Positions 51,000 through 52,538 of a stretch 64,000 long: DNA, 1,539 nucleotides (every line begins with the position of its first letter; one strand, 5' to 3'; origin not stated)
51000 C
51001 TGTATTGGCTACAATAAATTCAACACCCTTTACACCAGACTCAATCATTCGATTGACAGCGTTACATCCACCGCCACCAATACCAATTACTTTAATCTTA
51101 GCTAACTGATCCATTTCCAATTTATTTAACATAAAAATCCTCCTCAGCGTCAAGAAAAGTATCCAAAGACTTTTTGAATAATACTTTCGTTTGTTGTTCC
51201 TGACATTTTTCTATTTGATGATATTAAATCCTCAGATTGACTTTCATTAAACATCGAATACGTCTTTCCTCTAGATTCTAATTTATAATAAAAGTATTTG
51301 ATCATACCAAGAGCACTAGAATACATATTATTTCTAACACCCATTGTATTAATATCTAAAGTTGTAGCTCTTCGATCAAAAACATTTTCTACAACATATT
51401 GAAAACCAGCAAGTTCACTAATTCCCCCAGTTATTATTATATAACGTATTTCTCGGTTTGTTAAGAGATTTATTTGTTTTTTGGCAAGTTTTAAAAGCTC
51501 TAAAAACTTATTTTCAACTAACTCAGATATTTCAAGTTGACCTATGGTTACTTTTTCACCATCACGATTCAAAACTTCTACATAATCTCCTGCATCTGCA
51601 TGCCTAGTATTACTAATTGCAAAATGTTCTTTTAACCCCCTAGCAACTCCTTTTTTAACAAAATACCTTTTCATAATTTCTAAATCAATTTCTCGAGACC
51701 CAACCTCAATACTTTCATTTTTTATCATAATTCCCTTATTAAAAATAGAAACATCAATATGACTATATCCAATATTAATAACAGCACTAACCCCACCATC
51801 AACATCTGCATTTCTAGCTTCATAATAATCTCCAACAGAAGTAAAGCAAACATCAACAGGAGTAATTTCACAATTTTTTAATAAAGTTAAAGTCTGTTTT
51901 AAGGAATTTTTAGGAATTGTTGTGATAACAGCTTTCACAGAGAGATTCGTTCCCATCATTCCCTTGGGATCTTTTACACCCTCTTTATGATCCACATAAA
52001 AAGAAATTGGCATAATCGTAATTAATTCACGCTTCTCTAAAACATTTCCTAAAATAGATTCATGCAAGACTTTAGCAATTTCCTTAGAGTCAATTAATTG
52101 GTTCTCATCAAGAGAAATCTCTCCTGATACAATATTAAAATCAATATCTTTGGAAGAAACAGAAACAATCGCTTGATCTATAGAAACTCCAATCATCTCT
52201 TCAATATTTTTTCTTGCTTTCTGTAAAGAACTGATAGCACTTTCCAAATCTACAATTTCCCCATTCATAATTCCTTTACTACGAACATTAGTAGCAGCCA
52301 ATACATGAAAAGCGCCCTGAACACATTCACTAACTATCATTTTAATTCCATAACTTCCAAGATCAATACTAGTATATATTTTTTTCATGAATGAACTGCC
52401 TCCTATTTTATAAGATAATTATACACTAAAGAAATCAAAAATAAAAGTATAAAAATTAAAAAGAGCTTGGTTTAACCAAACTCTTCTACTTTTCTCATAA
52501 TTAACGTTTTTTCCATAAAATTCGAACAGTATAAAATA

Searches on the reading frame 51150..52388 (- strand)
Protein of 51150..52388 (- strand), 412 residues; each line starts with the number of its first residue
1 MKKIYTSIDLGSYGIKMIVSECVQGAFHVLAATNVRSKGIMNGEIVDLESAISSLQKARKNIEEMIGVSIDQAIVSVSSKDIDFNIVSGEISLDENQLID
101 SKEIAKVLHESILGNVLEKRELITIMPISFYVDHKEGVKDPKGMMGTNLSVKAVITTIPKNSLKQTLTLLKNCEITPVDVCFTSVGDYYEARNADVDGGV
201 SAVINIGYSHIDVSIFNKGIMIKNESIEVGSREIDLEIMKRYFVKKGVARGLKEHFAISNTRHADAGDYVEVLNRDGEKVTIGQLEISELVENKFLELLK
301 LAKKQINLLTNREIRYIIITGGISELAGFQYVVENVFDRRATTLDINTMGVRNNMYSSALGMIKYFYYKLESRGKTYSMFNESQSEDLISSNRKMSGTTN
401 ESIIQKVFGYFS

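Call 5: search_protein_families(library=pfam, proteins=[window:51150-52388:-])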
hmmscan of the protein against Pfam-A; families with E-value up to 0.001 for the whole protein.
window:51150-52388:- (412 aa): 2 families
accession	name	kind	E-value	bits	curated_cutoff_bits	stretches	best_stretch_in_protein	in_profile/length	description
PF02491.25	SHS2_FTSA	-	2.2e-12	47.6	25.4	1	82-156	4-78/79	SHS2 domain inserted in FTSA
PF14450.12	FtsA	-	4e-11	43.8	31.8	1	202-361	1-127/127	Cell division protein FtsA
